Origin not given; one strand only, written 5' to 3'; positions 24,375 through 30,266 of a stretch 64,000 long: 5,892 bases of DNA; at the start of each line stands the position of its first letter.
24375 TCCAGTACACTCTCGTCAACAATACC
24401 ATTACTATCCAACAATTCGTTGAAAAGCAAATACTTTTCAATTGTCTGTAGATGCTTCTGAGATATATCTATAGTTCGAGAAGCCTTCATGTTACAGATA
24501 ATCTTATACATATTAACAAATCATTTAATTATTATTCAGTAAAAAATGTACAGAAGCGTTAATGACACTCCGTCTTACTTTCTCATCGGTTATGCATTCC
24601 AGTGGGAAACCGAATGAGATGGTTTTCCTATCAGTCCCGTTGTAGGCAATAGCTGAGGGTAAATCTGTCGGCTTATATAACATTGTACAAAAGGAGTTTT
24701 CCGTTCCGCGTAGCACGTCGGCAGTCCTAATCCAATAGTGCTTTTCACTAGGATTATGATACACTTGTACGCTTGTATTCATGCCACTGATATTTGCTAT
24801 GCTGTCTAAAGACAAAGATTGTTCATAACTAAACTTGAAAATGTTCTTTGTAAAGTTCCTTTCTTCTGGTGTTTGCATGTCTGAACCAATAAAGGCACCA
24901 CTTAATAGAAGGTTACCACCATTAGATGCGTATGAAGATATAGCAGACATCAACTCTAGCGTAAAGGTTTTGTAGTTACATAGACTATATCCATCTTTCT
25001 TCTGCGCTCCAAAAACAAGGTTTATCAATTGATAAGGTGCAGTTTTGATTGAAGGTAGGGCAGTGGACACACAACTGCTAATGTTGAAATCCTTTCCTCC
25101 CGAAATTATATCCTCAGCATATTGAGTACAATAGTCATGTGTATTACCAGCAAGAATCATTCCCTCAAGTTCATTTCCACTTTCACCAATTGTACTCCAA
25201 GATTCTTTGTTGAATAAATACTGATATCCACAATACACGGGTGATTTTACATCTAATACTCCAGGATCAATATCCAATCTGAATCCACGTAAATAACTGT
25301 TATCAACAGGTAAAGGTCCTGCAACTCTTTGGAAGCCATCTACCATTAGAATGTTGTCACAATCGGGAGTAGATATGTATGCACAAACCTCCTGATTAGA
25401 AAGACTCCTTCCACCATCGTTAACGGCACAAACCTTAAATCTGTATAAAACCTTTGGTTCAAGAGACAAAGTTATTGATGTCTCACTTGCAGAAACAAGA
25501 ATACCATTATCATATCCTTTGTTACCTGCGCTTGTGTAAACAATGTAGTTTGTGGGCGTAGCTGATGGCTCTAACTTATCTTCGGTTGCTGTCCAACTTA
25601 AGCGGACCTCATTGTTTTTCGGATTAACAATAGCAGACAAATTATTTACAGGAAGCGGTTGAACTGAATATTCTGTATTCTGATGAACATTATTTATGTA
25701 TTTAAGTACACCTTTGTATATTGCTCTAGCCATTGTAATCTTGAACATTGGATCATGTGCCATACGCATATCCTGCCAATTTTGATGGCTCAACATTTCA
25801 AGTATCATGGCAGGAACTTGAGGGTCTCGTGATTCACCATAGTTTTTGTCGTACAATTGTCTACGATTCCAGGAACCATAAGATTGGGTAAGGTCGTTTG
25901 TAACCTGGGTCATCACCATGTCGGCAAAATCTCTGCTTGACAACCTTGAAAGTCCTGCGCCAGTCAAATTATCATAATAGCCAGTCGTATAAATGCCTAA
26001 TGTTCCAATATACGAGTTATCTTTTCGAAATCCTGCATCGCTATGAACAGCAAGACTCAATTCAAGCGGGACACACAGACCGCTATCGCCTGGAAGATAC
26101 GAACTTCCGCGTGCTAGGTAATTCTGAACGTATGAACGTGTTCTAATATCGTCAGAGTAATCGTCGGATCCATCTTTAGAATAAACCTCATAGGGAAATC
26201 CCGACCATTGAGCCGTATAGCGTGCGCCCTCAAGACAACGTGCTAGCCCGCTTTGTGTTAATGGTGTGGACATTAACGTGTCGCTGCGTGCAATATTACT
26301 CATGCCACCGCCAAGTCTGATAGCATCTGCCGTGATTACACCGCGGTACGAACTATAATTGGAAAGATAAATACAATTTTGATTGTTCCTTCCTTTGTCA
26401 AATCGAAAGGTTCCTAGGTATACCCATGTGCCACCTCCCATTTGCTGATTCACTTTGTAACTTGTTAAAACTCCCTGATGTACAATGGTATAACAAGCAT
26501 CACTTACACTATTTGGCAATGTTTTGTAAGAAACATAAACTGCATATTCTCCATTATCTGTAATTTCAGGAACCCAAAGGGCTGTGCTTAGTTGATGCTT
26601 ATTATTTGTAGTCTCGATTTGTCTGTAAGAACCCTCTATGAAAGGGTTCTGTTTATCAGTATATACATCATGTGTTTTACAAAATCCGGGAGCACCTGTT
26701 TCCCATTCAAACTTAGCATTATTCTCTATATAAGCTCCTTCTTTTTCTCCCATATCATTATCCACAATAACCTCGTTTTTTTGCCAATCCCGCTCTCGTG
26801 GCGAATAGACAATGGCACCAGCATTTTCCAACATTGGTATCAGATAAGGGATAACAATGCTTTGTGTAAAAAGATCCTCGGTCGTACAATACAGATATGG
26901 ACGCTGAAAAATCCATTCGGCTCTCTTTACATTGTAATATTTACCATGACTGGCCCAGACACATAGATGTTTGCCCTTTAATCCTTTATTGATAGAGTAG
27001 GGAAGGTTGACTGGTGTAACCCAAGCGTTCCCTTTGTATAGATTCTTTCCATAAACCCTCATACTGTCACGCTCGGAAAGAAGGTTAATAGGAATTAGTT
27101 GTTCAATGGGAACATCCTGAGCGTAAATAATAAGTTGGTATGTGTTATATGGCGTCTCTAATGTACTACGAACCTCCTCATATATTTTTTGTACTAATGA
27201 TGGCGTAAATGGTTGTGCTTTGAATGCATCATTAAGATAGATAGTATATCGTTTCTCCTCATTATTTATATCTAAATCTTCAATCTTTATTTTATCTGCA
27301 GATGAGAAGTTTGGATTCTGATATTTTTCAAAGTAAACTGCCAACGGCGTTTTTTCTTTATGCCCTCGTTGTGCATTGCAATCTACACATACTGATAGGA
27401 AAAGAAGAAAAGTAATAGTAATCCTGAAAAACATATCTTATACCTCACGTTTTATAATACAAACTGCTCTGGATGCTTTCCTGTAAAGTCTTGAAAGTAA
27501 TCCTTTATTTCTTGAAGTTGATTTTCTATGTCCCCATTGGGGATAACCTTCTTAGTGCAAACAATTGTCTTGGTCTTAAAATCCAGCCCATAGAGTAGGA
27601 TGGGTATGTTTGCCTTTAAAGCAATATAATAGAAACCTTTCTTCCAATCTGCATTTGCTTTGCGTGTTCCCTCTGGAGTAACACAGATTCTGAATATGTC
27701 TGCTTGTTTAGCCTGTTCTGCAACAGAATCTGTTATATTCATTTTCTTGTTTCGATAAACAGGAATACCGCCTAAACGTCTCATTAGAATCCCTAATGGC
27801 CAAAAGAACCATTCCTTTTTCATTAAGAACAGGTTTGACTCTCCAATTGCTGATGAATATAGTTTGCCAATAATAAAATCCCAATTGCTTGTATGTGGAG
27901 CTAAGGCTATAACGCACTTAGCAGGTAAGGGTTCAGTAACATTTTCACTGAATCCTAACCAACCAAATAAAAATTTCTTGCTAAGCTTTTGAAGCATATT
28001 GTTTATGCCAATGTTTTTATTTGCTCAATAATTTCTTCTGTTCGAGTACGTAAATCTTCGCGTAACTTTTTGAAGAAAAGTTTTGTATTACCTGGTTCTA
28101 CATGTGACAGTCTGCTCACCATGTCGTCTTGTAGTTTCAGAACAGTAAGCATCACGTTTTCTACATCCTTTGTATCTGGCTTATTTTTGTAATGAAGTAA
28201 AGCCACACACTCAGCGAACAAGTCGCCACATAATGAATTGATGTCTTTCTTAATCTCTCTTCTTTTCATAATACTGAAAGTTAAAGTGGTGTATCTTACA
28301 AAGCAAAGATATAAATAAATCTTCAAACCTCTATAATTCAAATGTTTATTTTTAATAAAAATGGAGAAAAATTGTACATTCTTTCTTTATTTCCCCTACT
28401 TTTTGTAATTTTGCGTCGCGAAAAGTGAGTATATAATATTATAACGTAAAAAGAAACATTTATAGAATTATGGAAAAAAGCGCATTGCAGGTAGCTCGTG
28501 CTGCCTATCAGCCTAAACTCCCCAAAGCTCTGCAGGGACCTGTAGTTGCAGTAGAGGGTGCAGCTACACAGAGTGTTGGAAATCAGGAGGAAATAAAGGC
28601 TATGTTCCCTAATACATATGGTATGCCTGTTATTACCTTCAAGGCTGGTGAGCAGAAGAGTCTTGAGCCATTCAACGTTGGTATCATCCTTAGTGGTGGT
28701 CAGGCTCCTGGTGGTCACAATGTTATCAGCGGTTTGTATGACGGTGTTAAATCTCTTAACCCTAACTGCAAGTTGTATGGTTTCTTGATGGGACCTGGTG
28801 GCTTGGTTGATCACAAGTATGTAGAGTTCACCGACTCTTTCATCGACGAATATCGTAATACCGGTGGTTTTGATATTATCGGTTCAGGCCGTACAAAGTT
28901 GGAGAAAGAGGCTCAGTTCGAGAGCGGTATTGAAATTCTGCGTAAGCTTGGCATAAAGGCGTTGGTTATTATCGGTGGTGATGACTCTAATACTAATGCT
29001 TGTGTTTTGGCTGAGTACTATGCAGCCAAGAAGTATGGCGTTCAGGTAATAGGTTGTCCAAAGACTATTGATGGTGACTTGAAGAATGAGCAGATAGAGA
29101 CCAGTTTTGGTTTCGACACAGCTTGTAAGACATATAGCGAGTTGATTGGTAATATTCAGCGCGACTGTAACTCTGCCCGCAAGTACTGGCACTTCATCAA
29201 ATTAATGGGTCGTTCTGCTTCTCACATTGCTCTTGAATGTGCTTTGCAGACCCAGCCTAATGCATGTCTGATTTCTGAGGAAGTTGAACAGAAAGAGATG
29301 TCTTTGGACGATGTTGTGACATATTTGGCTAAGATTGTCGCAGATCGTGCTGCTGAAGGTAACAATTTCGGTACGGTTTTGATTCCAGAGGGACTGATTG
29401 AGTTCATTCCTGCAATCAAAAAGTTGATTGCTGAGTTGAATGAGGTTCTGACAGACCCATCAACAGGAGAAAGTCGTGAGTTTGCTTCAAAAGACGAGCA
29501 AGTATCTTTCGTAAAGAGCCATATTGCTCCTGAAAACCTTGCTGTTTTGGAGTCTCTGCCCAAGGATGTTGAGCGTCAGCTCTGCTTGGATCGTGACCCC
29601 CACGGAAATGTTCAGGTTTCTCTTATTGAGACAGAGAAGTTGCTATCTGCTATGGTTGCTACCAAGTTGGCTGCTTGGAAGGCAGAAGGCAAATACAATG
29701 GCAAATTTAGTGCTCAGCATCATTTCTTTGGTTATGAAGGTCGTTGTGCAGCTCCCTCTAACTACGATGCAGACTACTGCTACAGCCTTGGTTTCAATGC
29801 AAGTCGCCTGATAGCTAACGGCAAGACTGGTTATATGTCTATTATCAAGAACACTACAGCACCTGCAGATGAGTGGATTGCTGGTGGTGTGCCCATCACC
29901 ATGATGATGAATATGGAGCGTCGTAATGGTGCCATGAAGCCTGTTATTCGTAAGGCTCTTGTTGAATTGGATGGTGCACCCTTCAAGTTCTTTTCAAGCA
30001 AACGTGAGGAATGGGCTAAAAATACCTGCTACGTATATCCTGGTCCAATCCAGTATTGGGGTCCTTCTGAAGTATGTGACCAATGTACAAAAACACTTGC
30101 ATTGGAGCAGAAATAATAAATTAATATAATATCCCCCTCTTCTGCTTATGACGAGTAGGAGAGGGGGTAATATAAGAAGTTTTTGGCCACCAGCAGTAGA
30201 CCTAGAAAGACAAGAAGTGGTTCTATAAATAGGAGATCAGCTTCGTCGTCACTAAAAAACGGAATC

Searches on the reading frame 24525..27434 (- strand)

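Call 66: search_protein_families(library=pfam, proteins=[window:24525-27434:-], max_evalue=0.00001)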
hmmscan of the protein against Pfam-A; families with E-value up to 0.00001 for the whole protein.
window:24525-27434:- (969 aa): 3 families
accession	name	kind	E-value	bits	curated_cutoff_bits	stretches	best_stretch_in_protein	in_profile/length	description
PF25275.1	Golvesin_C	-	8.4e-23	81.3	31.6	1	274-374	32-130/132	Golvesin C-terminal domain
PF00041.27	fn3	-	6.9e-07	29.8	25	1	595-678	2-76/84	Fibronectin type III domain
PF01520.23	Amidase_3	-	5.7e-06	26.9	27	0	495-577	96-173/174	N-acetylmuramoyl-L-alanine amidase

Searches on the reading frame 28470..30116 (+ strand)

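Call 66: search_protein_families(library=pfam, proteins=[window:28470-30116:+], max_evalue=0.00001)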
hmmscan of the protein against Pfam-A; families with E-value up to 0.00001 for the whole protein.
window:28470-30116:+ (548 aa): 1 family
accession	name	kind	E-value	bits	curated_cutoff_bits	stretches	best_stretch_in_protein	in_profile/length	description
PF00365.25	PFK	-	1.9e-39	136.2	30.9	1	69-322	1-238/277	Phosphofructokinase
